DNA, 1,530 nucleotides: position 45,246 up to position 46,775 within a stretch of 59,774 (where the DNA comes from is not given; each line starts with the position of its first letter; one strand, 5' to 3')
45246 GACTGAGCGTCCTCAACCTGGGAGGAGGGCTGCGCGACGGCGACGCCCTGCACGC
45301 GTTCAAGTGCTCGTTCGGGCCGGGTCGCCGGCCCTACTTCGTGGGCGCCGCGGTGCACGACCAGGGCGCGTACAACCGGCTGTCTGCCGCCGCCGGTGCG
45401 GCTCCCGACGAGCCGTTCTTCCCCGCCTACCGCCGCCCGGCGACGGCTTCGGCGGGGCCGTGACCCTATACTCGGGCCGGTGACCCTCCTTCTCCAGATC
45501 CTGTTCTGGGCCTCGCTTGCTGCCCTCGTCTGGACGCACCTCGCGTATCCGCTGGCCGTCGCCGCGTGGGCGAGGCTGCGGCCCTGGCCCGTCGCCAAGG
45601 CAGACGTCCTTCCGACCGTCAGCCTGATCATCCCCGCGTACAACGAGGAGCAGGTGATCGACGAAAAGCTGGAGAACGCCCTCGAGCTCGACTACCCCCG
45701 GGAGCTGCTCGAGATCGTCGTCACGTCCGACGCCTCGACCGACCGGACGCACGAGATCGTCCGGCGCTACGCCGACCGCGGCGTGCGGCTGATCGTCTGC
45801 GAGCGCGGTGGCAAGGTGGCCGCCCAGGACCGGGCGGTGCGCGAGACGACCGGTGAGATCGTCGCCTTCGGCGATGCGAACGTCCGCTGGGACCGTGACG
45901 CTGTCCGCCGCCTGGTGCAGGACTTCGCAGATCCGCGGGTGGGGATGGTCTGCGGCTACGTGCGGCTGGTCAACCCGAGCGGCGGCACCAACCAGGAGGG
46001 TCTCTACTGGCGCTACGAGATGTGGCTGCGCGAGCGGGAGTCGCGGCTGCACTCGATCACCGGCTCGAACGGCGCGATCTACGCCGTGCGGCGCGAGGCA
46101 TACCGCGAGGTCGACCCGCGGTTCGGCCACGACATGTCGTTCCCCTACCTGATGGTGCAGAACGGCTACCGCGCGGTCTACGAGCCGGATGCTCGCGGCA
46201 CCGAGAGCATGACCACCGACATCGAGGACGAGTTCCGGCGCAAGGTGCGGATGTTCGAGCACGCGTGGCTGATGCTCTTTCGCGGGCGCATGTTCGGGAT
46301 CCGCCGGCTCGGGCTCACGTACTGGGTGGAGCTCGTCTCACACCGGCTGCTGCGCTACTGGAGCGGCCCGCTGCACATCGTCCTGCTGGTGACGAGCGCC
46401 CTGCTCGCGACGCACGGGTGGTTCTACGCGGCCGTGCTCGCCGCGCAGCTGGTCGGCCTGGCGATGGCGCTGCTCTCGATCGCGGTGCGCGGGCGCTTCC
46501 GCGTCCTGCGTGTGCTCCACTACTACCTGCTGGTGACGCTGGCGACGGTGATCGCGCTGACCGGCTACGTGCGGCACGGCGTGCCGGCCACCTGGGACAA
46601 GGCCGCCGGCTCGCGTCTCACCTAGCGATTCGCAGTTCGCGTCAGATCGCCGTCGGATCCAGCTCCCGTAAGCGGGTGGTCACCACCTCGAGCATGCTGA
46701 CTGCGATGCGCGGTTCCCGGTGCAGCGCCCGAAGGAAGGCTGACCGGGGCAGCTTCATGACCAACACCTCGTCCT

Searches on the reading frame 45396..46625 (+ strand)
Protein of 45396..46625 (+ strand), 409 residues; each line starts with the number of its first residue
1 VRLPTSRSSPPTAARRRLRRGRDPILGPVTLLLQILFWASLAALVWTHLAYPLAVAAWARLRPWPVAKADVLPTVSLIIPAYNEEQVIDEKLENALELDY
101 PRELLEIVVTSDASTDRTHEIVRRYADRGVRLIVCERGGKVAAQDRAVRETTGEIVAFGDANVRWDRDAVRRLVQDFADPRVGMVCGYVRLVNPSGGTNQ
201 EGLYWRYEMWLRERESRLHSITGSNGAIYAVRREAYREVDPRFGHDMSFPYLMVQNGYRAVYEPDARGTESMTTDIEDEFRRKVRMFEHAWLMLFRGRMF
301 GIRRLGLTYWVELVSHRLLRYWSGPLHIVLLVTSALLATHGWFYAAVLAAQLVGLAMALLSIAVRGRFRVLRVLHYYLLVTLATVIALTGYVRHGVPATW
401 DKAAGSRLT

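Call 72: search_protein_families(library=pfam, proteins=[window:45396-46625:+], max_evalue=0.0001)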
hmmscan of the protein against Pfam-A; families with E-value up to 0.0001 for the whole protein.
window:45396-46625:+ (409 aa): 4 families
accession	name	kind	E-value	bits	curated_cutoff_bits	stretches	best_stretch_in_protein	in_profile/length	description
PF00535.33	Glycos_transf_2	-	2e-27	96.6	23.3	1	76-238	1-166/168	Glycosyl transferase family 2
PF13641.12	Glyco_tranf_2_3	-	5.6e-19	69.5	27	1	73-285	1-226/230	Glycosyltransferase like family 2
PF13506.12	Glyco_transf_21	-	1.2e-08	35.1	21.7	1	139-236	17-114/174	Glycosyl transferase family 21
PF13632.12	Glyco_trans_2_3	-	7.7e-08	32.8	27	1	157-353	3-193/198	Glycosyl transferase family group 2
